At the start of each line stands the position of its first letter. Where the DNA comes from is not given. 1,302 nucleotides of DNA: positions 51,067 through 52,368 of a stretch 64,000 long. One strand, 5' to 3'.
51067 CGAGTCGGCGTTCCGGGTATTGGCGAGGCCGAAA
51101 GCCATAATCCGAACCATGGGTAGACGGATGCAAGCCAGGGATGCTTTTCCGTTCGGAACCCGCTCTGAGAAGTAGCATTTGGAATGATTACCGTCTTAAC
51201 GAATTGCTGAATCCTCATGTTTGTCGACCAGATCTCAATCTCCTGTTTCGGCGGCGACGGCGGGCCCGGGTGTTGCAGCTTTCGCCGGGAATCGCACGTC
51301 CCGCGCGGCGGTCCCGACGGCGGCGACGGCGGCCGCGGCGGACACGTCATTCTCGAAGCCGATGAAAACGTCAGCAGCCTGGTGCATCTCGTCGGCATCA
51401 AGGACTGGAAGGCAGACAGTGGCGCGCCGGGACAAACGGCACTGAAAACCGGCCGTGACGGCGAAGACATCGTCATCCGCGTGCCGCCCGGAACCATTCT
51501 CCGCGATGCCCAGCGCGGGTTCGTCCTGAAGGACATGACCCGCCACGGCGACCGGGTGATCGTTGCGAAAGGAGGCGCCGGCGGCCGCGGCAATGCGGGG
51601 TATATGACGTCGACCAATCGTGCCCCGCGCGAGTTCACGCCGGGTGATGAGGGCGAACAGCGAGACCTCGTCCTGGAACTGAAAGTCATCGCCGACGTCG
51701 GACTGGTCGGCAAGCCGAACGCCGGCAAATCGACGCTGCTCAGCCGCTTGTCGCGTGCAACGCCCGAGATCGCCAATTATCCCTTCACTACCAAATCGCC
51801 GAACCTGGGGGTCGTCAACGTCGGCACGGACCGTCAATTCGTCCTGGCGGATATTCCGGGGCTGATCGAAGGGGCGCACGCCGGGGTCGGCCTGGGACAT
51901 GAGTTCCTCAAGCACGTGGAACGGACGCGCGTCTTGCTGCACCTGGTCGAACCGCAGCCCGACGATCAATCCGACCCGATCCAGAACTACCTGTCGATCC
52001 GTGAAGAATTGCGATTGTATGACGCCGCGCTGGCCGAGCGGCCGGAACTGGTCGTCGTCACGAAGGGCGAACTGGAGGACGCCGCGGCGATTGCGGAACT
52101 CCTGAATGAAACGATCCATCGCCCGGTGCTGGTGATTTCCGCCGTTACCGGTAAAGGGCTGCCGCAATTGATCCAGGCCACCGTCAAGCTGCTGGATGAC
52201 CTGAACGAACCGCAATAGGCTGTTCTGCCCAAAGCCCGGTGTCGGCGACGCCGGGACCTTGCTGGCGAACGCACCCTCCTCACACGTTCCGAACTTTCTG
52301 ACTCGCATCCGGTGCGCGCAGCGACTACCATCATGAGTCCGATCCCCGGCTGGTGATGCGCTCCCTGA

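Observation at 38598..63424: A second REP-like palindromic repeat family, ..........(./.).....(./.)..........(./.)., present three times in 64 kb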

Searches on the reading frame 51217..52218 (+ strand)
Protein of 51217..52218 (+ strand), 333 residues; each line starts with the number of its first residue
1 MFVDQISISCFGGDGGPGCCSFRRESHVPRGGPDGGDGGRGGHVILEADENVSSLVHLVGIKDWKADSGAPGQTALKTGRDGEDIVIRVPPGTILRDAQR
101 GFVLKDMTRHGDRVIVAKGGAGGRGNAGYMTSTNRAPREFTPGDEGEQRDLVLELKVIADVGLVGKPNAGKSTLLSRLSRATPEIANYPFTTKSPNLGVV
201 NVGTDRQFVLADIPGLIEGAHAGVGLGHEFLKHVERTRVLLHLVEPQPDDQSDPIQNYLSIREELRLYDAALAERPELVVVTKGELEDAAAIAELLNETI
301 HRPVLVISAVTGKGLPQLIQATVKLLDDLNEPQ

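Call 16: find_encoding_contigs(protein=window:51217-52218:+, flank=10000, max_places=6)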
Protein window:51217-52218:+ (333 aa): 8 contigs read that carry it; 6 places shown.
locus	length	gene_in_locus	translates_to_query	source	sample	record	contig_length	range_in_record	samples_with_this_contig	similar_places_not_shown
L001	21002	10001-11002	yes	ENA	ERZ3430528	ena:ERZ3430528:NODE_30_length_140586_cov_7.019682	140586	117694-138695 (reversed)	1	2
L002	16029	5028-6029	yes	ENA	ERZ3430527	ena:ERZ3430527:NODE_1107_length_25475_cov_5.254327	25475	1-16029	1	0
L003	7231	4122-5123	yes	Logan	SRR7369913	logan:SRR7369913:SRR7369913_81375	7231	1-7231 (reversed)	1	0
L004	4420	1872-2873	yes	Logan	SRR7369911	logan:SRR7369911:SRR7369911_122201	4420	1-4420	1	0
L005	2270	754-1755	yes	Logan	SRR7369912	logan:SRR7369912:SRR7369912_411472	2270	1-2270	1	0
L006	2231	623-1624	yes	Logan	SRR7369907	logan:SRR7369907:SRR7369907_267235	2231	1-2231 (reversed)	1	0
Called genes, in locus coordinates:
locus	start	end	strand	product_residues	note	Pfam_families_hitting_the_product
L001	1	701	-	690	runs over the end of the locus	-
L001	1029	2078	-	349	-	PF01208:URO-D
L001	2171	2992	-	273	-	PF02602:HEM4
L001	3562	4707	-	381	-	PF09423:PhoD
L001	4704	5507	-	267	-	PF00588:SpoU_methylase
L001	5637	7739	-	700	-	PF00664:ABC_membrane, PF00005:ABC_tran (weak)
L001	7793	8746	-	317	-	PF12679:ABC2_membrane_2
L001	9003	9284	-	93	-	PF00708:Acylphosphatase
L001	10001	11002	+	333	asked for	PF01018:GTP1_OBG, PF01926:MMR_HSR1, PF02421:FeoB_N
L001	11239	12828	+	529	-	-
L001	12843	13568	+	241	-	PF09335:VTT_dom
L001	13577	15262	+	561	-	PF00209:SNF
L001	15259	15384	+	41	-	-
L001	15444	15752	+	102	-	PF06196:DUF997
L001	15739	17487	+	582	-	PF00474:SSF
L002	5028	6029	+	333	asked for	PF01018:GTP1_OBG, PF01926:MMR_HSR1, PF02421:FeoB_N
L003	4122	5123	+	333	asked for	PF01018:GTP1_OBG, PF01926:MMR_HSR1, PF02421:FeoB_N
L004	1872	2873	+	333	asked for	PF01018:GTP1_OBG, PF01926:MMR_HSR1, PF02421:FeoB_N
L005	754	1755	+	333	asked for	PF01018:GTP1_OBG, PF01926:MMR_HSR1, PF02421:FeoB_N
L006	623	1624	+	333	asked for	PF01018:GTP1_OBG, PF01926:MMR_HSR1, PF02421:FeoB_N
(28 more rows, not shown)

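Call 44: find_homologous_proteins(query=window:51217-52218:+, max_evalue=1e-60)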
Query window:51217-52218:+ (333 aa): 7997 proteins with E <= 1e-60 among 8000 candidates; the best 120 are listed.
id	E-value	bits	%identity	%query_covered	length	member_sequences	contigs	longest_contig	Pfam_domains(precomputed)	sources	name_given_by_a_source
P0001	4.9e-215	731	98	100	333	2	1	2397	PF01926.30,PF02421.25,PF01018.29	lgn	-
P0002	1.7e-198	677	89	99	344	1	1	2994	PF01926.30,PF02421.25,PF01018.29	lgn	-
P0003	2.6e-196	670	88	100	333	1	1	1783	PF01926.30,PF02421.25,PF01018.29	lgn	-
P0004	1.3e-194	664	87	100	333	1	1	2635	PF01926.30,PF02421.25,PF01018.29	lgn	-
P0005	2.6e-194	663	87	100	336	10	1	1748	PF01926.30,PF02421.25,PF01018.29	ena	-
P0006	6.3e-194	662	87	100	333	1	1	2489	PF01926.30,PF02421.25,PF01018.29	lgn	-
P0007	1.4e-189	648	84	100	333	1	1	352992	PF01926.30,PF02421.25,PF01018.29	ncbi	-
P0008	5.8e-189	646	85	100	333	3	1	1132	PF01926.30,PF02421.25,PF01018.29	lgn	-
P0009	7.2e-185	632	84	99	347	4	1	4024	PF01926.30,PF02421.25,PF01018.29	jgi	jgi:GTP-binding protein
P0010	5.0e-176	603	81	98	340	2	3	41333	PF01926.30,PF02421.25,PF01018.29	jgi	jgi:GTP-binding protein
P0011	1.1e-175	602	80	100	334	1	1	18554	PF01926.30,PF02421.25,PF01018.29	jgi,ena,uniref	uniref:GTPase Obg n=1 Tax=Schlesneria paludicola TaxID=360056 RepID=A0A7C2NZY7_9PLAN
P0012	1.4e-175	602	88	88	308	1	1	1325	PF01926.30,PF02421.25,PF01018.29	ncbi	-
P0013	3.7e-175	600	80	98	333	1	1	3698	PF01926.30,PF02421.25,PF01018.29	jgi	-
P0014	3.7e-175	600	79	100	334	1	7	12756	PF01926.30,PF02421.25,PF01018.29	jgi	jgi:GTPase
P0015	1.4e-173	595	79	99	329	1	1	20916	PF01926.30,PF02421.25,PF01018.29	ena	-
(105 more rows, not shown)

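Call 45: find_encoding_contigs(protein=P0001, flank=3000, max_places=2)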
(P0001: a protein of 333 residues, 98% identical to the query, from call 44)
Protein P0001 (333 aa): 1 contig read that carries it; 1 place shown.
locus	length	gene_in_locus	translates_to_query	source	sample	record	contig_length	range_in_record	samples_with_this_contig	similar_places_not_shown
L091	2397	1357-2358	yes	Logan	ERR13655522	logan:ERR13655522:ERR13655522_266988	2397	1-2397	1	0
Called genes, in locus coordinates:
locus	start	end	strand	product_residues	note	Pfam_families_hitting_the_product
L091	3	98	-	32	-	?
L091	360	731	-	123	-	PF00708:Acylphosphatase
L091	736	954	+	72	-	-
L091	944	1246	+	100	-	PF05016:ParE_toxin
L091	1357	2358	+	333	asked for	PF01018:GTP1_OBG, PF01926:MMR_HSR1, PF02421:FeoB_N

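Call 46: find_encoding_contigs(protein=P0002, flank=3000, max_places=2)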
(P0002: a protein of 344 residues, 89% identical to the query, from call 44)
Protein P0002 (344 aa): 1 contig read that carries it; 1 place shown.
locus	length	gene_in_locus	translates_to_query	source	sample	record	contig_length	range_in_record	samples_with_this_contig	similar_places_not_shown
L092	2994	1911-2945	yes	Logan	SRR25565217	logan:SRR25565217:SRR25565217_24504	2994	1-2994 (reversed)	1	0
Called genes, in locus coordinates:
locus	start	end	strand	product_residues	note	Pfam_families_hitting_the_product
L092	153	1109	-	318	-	PF12679:ABC2_membrane_2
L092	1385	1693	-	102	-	PF00708:Acylphosphatase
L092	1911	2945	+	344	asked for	PF01018:GTP1_OBG, PF01926:MMR_HSR1, PF02421:FeoB_N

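Call 47: find_encoding_contigs(protein=P0007, flank=10000, max_places=2)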
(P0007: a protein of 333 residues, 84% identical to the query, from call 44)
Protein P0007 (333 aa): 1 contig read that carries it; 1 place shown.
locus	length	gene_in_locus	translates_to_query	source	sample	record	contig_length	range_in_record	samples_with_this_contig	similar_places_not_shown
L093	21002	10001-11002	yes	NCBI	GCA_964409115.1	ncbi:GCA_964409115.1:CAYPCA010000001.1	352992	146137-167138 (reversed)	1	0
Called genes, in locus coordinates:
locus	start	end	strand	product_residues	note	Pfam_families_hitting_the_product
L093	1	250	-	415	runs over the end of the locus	PF00994:MoCF_biosynth, PF18146:CinA_KH, PF02464:CinA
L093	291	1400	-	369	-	PF13439:Glyco_transf_4, PF13579:Glyco_trans_4_4, PF20706:GT4-conflict (weak), PF00534:Glycos_transf_1, PF13692:Glyco_trans_1_4, PF13524:Glyco_trans_1_2 (faint)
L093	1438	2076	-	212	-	-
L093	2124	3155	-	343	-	PF12127:FloA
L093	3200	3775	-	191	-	PF01957:NfeD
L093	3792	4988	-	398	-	PF01042:Ribonuc_L-PSP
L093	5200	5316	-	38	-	-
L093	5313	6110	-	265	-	PF00588:SpoU_methylase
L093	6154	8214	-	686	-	PF00664:ABC_membrane, PF00005:ABC_tran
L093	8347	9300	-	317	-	PF12679:ABC2_membrane_2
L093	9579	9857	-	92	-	PF00708:Acylphosphatase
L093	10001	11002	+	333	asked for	PF01018:GTP1_OBG, PF01926:MMR_HSR1, PF02421:FeoB_N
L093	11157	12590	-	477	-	PF07642:BBP2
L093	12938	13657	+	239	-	PF00106:adh_short, PF08659:KR, PF23441:SDR, PF13561:adh_short_C2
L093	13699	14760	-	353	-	PF01244:Peptidase_M19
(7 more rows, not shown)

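Call 48: find_encoding_contigs(protein=P0010, flank=10000, max_places=2)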
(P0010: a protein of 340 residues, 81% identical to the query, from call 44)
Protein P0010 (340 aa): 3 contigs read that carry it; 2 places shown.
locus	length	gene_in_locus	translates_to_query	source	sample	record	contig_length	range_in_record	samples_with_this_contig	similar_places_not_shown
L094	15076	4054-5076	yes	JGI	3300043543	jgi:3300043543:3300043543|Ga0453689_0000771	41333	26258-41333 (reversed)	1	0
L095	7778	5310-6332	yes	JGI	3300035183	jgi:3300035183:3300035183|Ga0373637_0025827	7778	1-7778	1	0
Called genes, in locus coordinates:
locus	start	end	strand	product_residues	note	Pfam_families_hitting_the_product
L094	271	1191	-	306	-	PF00490:ALAD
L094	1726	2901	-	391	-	-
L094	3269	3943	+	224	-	PF06439:3keto-disac_hyd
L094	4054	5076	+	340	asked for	PF01018:GTP1_OBG, PF01926:MMR_HSR1, PF02421:FeoB_N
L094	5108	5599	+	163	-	PF00588:SpoU_methylase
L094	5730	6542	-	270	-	PF06695:Sm_multidrug_ex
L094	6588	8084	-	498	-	PF00361:Proton_antipo_M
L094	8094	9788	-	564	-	PF00361:Proton_antipo_M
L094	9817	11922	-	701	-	PF00662:Proton_antipo_N, PF00361:Proton_antipo_M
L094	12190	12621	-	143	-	PF00420:Oxidored_q2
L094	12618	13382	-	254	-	PF00499:Oxidored_q3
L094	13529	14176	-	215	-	PF13183:Fer4_8 (faint), PF12797:Fer4_2 (faint), PF14697:Fer4_21 (faint), PF12837:Fer4_6 (faint), PF12838:Fer4_7, PF00037:Fer4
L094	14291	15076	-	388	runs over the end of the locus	PF00146:NADHdh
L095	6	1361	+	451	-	-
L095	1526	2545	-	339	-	PF00490:ALAD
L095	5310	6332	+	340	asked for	PF01018:GTP1_OBG, PF01926:MMR_HSR1, PF02421:FeoB_N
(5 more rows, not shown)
